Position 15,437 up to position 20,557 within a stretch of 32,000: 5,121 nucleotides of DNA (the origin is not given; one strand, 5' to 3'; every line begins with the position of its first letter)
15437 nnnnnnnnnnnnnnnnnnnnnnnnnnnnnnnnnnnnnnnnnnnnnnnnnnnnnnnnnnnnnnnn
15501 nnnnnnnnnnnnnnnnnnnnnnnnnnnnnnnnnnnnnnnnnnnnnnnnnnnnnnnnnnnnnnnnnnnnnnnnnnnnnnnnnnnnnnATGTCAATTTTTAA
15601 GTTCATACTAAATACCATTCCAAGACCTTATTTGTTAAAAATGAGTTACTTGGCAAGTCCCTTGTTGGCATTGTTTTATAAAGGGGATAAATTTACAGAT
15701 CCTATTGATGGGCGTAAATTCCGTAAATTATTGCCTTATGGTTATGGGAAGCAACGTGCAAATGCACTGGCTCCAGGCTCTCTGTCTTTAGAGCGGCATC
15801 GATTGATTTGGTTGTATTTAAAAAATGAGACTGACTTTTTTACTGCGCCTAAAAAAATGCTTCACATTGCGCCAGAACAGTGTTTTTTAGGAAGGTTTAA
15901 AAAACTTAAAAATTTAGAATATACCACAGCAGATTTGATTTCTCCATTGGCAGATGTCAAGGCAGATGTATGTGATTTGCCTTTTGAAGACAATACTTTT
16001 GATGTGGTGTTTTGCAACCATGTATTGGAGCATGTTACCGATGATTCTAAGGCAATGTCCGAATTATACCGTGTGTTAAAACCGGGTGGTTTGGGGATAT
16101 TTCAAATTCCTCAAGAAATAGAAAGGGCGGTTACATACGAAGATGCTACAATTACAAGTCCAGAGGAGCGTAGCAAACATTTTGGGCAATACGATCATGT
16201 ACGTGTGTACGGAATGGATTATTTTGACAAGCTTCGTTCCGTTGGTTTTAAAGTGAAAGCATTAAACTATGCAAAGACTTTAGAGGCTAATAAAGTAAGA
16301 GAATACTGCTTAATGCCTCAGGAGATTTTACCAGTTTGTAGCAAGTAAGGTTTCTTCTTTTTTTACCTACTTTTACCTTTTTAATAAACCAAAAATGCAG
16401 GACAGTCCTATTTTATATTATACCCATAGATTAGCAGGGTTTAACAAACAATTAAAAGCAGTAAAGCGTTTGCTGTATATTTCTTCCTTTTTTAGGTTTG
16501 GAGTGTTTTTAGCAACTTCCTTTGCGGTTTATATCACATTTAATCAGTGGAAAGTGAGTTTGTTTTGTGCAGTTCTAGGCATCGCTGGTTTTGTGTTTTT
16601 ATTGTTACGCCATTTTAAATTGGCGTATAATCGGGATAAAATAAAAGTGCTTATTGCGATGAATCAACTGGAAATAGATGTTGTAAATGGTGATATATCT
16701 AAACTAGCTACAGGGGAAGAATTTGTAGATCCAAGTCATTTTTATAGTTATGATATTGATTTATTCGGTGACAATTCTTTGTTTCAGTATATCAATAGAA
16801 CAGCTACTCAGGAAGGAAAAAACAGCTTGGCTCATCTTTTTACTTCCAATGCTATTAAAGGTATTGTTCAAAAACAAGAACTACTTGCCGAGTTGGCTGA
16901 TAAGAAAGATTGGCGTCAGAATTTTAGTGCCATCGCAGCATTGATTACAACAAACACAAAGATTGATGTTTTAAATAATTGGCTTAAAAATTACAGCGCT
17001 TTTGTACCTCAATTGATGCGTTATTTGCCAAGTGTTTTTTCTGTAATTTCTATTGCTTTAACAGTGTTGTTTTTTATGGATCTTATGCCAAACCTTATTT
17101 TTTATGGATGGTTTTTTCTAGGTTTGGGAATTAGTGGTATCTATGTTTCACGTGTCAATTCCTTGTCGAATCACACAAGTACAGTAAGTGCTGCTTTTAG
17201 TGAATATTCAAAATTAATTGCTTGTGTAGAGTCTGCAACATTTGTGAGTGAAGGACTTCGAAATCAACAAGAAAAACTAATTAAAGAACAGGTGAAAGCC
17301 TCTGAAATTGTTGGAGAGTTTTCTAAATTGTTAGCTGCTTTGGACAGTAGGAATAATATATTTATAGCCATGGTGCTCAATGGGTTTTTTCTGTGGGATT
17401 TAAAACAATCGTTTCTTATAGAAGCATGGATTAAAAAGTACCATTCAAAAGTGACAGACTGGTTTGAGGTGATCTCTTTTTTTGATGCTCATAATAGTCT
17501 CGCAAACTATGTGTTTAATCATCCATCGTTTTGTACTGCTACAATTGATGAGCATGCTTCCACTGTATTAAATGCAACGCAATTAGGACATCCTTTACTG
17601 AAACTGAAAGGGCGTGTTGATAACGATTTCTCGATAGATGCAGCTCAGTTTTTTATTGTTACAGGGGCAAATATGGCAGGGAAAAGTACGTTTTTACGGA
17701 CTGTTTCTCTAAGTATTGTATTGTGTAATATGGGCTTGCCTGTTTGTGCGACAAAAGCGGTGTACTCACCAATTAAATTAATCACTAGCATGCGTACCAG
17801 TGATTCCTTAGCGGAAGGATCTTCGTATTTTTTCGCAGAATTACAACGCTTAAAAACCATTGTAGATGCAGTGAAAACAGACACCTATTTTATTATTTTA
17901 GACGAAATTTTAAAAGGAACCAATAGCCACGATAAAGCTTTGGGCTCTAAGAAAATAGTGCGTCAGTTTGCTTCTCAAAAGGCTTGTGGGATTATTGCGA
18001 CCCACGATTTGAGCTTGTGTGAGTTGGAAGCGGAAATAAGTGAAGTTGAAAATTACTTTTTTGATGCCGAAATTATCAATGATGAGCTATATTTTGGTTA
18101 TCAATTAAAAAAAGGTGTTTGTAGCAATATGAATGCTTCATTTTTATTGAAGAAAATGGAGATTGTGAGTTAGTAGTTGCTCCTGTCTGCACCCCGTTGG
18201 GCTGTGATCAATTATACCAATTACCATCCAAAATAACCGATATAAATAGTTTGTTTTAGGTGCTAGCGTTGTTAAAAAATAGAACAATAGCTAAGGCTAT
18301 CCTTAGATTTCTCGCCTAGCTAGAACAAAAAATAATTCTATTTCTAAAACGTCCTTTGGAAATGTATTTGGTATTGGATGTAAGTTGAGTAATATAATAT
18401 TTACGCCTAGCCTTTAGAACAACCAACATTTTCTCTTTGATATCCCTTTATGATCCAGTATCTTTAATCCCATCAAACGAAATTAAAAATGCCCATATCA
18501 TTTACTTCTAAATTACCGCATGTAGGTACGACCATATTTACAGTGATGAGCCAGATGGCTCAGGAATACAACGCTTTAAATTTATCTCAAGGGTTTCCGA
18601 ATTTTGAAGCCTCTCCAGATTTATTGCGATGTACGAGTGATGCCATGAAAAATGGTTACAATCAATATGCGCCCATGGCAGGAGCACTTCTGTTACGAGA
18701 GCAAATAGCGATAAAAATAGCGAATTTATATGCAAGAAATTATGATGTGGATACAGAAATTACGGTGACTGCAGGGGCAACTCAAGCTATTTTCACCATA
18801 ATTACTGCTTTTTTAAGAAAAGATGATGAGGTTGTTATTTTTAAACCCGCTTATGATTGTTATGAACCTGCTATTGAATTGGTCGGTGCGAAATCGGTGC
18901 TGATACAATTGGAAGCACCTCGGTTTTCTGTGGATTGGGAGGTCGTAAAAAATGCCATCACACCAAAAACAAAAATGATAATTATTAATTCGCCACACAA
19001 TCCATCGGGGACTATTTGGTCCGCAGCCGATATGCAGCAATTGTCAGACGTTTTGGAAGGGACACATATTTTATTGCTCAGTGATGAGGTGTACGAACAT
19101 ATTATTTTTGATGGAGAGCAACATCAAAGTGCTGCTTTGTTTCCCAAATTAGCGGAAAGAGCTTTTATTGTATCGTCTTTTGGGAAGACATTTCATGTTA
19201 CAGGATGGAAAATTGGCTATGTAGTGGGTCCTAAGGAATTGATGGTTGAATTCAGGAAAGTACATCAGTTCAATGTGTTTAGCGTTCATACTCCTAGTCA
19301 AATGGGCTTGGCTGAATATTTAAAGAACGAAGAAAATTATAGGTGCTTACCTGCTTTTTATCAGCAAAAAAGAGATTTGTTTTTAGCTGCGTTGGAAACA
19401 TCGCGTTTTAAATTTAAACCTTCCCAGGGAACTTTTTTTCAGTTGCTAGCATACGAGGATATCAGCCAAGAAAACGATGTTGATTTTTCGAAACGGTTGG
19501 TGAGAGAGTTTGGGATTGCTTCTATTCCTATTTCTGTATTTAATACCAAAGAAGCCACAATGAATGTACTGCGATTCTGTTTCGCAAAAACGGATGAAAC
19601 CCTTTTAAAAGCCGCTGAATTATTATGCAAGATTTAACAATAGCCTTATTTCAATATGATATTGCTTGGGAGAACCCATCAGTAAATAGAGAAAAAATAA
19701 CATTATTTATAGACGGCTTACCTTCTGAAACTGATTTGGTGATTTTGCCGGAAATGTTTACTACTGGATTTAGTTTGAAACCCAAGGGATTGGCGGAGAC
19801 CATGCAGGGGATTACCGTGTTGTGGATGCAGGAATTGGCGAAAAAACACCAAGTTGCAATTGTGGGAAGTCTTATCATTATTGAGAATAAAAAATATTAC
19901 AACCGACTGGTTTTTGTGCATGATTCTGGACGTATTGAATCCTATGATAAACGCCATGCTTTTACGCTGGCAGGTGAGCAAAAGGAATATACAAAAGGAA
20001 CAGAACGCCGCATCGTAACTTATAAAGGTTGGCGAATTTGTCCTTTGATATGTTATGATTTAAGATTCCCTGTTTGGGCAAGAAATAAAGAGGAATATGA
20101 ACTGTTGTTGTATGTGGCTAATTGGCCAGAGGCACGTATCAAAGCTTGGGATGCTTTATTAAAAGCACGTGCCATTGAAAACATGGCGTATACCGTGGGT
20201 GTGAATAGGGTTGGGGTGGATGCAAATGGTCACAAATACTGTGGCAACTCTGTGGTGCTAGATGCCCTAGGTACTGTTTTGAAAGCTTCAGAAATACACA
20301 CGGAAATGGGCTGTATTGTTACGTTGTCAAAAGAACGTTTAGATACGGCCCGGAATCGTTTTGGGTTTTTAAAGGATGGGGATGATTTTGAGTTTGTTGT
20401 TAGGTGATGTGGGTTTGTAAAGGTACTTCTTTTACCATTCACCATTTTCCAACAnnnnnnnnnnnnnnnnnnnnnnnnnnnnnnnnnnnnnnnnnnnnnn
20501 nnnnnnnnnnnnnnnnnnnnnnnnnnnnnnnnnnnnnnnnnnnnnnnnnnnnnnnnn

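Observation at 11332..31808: Dense family of ~155-bp palindromic, TA-flanked MITE-like elements (at least 7 copies in 32 kb)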

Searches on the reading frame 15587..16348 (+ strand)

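Call 7: search_protein_families(library=pfam, proteins=[window:15587-16348:+])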
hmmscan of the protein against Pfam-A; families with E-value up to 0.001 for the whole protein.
window:15587-16348:+ (253 aa): 7 families
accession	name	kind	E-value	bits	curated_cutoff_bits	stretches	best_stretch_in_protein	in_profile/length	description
PF08241.18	Methyltransf_11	-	7.3e-18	65.5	21.2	1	124-171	47-94/95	Methyltransferase domain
PF13649.12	Methyltransf_25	-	1.3e-11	45.4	27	1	124-168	51-97/97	Methyltransferase domain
PF13847.12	Methyltransf_31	-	1.4e-09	38.3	27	1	126-176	61-113/145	Methyltransferase domain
PF08242.18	Methyltransf_12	-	8.4e-09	36.5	30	1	122-169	49-97/98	Methyltransferase domain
PF01209.24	Ubie_methyltran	-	1.1e-08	35.1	20.1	1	124-168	103-147/233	ubiE/COQ5 methyltransferase family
PF13489.12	Methyltransf_23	-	5.5e-08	33.2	27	1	129-181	73-126/164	Methyltransferase domain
PF05148.21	Methyltransf_8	-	7.7e-05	23.1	27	1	111-169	95-153/219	Hypothetical methyltransferase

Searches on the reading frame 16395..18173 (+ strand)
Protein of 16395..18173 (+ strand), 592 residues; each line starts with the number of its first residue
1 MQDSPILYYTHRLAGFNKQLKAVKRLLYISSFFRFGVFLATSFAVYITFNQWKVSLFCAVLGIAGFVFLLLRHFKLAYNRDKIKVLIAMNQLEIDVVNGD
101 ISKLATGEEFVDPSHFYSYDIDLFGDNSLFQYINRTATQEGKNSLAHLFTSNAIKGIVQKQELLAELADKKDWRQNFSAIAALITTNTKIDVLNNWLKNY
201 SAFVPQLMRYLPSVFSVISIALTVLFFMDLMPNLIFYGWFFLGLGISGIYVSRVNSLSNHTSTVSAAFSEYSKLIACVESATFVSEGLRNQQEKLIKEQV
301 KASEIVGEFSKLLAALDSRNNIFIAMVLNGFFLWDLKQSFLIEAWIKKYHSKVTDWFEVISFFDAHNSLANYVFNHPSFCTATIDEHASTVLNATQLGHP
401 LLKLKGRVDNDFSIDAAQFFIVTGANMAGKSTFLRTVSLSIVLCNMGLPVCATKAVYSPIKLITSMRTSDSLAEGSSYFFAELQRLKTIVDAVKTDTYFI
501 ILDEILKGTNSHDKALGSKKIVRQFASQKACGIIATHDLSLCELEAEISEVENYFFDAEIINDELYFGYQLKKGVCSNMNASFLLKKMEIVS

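Call 7: search_protein_families(library=pfam, proteins=[window:16395-18173:+])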
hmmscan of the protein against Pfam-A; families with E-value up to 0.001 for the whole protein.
window:16395-18173:+ (592 aa): 1 family
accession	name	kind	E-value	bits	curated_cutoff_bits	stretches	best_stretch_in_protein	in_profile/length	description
PF00488.27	MutS_V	-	7.6e-29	101.5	30.2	1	421-578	2-160/188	MutS domain V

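Call 16: find_homologous_proteins(query=window:16395-18173:+, max_evalue=1e-50)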
Query window:16395-18173:+ (592 aa): 6794 proteins with E <= 1e-50 among 8000 candidates; the best 120 are listed.
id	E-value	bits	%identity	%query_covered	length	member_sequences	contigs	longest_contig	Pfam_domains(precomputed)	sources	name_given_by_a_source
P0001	0.0e+0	1310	100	100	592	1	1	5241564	PF00488.28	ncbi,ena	-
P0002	0.0e+0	1085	83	100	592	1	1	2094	PF00488.28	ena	-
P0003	0.0e+0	1080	81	100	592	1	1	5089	PF00488.28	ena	-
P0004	0.0e+0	1069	80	100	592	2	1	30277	PF00488.28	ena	-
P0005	0.0e+0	1059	80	100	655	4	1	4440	PF00488.28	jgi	-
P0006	0.0e+0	1047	79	100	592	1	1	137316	PF00488.28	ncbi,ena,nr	ncbi:MAG: DNA mismatch repair protein MutS [Flavobacteriaceae bacterium]|nr:DNA mismatch repair prot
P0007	8.1e-230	782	61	100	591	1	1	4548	PF00488.28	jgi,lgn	jgi:hypothetical protein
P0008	1.3e-229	782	61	100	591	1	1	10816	PF00488.28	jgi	jgi:hypothetical protein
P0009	6.7e-229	779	60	100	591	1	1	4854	PF00488.28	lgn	-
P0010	8.1e-229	779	60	100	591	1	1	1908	PF00488.28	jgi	jgi:hypothetical protein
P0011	4.6e-228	776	59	100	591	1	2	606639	PF00488.28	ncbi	-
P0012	5.7e-228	776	59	99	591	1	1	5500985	PF00488.28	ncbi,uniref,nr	ncbi:DNA mismatch repair protein MutS [Kordia antarctica]|uniref:DNA mismatch repair protein MutS n=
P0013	4.2e-227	773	58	100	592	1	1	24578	PF00488.28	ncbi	ncbi:MAG: DNA mismatch repair protein MutS [Bacteroidota bacterium]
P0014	4.9e-227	773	59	100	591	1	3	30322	PF00488.28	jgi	jgi:ABC-type lipoprotein export system ATPase subunit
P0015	1.2e-226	772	59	100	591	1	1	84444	PF00488.28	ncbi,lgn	-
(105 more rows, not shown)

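Call 18: find_encoding_contigs(protein=P0001, flank=10000, max_places=3)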
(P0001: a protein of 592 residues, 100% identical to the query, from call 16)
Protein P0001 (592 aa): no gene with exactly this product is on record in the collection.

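Call 19: find_encoding_contigs(protein=P0006, flank=10000, max_places=3)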
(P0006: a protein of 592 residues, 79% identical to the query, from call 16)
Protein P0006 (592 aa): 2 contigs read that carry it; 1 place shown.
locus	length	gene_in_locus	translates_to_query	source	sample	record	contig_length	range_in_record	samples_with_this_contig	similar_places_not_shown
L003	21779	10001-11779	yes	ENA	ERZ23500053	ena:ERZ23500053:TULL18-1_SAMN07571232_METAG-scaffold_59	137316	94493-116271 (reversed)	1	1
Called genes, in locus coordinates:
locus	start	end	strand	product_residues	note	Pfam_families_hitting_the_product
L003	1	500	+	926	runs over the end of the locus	PF24316:Tli3 (faint), PF25852:DUF6242_C (faint), PF02012:BNR (faint), PF15902:Sortilin-Vps10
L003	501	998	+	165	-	PF13302:Acetyltransf_3, PF00583:Acetyltransf_1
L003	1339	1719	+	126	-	PF22677:Ble-like_N (weak)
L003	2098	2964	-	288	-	-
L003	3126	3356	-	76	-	-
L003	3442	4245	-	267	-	-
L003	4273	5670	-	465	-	PF01979:Amidohydro_1, PF07969:Amidohydro_3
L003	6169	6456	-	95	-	-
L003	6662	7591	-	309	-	PF12569:NatA_aux_su (faint), PF07719:TPR_2 (faint), PF13428:TPR_14 (faint), PF12895:ANAPC3 (weak), PF14559:TPR_19 (faint), PF23914:TPR_CcmH_CycH (faint), PF00515:TPR_1 (faint), PF13174:TPR_6 (faint), +7 more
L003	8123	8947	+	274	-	PF00557:Peptidase_M24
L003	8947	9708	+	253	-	PF01209:Ubie_methyltran, PF08241:Methyltransf_11, PF13489:Methyltransf_23, PF08242:Methyltransf_12, PF13649:Methyltransf_25, PF13847:Methyltransf_31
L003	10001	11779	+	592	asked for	PF00488:MutS_V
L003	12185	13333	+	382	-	PF00155:Aminotran_1_2, PF00266:Aminotran_5 (weak), PF01041:DegT_DnrJ_EryC1, PF01053:Cys_Met_Meta_PP (weak)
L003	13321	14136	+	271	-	PF00795:CN_hydrolase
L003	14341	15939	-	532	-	PF13205:Big_5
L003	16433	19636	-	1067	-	PF05140:ResB, PF01578:Cytochrom_C_asm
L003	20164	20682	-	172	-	PF14539:DUF4442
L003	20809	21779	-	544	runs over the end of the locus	PF00595:PDZ, PF13180:PDZ_2, PF17820:PDZ_6, PF03572:Peptidase_S41, PF28547:CHD_PDZ-protease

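Call 20: find_encoding_contigs(protein=P0004, flank=10000, max_places=3)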
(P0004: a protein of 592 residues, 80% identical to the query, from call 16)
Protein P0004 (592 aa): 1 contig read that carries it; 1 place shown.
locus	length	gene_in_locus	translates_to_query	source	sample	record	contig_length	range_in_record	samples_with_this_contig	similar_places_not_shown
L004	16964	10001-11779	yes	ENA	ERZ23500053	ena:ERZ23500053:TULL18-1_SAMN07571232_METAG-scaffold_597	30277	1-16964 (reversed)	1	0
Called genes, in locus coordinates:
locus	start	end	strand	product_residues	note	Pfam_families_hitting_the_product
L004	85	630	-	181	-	PF14595:Thioredoxin_9 (weak), PF00085:Thioredoxin (weak)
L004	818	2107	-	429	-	PF05195:AMP_N, PF00557:Peptidase_M24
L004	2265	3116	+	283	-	PF04187:Cofac_haem_bdg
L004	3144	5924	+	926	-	PF24316:Tli3 (faint), PF02012:BNR (faint), PF13088:BNR_2 (faint), PF15902:Sortilin-Vps10 (weak)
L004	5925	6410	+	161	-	PF13302:Acetyltransf_3, PF00583:Acetyltransf_1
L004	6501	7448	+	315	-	PF01047:MarR (weak), PF12802:MarR_2 (weak), PF13673:Acetyltransf_10, PF00583:Acetyltransf_1, PF13508:Acetyltransf_7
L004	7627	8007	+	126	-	PF22677:Ble-like_N (weak)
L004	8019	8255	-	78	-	-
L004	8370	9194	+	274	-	PF00557:Peptidase_M24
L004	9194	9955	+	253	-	PF13489:Methyltransf_23, PF08241:Methyltransf_11, PF08242:Methyltransf_12, PF13649:Methyltransf_25, PF01209:Ubie_methyltran, PF13847:Methyltransf_31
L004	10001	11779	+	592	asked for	PF00488:MutS_V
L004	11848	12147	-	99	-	PF12844:HTH_19 (weak), PF13560:HTH_31 (weak), PF01381:HTH_3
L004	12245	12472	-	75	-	PF05973:Gp49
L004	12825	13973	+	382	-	PF00155:Aminotran_1_2, PF00266:Aminotran_5 (weak), PF01041:DegT_DnrJ_EryC1 (weak), PF01053:Cys_Met_Meta_PP (weak)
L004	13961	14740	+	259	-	PF00795:CN_hydrolase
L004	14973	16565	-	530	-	PF13205:Big_5, PF09912:DUF2141 (faint)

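Call 23: find_encoding_contigs(protein=P0002, flank=10000, max_places=3)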
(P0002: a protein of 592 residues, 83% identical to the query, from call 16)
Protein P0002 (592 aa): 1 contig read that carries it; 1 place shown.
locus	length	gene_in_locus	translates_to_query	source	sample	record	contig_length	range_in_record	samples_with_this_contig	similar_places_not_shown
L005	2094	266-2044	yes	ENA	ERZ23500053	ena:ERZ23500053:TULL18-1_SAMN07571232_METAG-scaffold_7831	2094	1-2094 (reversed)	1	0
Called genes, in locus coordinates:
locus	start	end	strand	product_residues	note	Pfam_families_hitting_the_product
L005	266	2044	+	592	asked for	PF00488:MutS_V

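Call 24: find_encoding_contigs(protein=P0003, flank=10000, max_places=3)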
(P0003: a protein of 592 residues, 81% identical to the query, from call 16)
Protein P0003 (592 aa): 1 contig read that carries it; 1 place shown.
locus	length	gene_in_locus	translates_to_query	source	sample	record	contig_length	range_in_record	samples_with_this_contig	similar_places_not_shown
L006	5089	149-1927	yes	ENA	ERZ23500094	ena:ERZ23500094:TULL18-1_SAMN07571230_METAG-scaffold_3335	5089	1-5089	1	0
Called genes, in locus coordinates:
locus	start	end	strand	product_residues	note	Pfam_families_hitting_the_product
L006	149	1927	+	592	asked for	PF00488:MutS_V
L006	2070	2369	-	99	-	PF12844:HTH_19 (weak), PF13560:HTH_31 (weak), PF01381:HTH_3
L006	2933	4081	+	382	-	PF00155:Aminotran_1_2, PF00266:Aminotran_5 (weak), PF01041:DegT_DnrJ_EryC1 (weak), PF01053:Cys_Met_Meta_PP (weak)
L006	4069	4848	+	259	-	PF00795:CN_hydrolase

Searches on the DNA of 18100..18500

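Call 17: search_rna_families(source=window, start=18100, end=18500, threshold=evalue, max_evalue=10)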
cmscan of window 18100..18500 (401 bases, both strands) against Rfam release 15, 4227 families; matches with E-value up to 10: 4.
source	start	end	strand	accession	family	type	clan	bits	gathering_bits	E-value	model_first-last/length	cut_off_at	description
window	18324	18386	-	RF03839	MIR2599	Gene; miRNA;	-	15.1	120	4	36-98/132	no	MIR2599 microRNA precursor family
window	18242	18417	-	RF04184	BTnc060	Gene; sRNA;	-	14.5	228.9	8.7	1-213/213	no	Bacteroides sRNA BTnc060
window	18426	18468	+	RF00110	RybB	Gene; sRNA;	-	14.2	40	2.6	1-79/79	no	RybB RNA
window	18434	18500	+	RF00064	HgcG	Gene; snRNA; snoRNA; HACA-box;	-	8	77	5.8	1-67/276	3'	HgcG RNA (Pab40)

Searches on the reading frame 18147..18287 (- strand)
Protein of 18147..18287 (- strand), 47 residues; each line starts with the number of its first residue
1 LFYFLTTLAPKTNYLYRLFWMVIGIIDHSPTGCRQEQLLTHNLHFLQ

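Call 54: list_cluster_members(proteins=[window:18147-18287:-, window:18319-18429:-, window:22650-22739:-, window:23584-23676:+, window:28031-28153:-, window:31741-31887:-])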
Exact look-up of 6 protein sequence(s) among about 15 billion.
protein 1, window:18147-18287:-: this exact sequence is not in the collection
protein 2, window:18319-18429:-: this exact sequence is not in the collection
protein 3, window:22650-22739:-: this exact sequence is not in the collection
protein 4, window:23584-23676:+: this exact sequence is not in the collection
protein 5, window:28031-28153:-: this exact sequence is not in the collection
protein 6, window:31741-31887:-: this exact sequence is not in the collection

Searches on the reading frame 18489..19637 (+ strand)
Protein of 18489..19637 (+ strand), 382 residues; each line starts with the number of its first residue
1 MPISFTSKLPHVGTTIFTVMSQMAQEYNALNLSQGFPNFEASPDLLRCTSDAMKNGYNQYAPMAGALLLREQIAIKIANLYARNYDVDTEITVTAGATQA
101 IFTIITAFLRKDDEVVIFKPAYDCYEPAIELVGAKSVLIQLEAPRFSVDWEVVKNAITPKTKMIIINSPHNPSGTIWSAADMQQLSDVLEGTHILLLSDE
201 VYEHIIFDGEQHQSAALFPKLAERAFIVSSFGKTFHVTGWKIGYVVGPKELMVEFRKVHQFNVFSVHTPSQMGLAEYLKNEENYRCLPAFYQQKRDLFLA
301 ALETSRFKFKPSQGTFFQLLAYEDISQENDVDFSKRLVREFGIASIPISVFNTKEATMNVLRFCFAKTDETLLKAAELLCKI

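Call 7: search_protein_families(library=pfam, proteins=[window:18489-19637:+])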
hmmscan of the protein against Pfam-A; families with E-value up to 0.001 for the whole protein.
window:18489-19637:+ (382 aa): 4 families
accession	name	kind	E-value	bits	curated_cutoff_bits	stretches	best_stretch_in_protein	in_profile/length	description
PF00155.27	Aminotran_1_2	-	2.4e-59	201.8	19.7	1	29-377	3-359/361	Aminotransferase class I and II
PF01041.23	DegT_DnrJ_EryC1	-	1.5e-07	31.4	19.8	1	92-199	43-145/360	DegT/DnrJ/EryC1/StrS aminotransferase family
PF01053.26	Cys_Met_Meta_PP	-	1.5e-06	27.5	27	1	93-200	72-174/381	Cys/Met metabolism PLP-dependent enzyme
PF00266.25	Aminotran_5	-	1.2e-05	24.9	21.5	1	76-199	51-175/371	Aminotransferase class-V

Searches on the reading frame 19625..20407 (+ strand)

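Call 7: search_protein_families(library=pfam, proteins=[window:19625-20407:+])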
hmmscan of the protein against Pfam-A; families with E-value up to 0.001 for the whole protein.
window:19625-20407:+ (260 aa): 1 family
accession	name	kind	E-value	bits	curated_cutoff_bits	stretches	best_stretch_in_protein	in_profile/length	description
PF00795.27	CN_hydrolase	-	3.5e-33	115.4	23.2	1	5-243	1-255/256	Carbon-nitrogen hydrolase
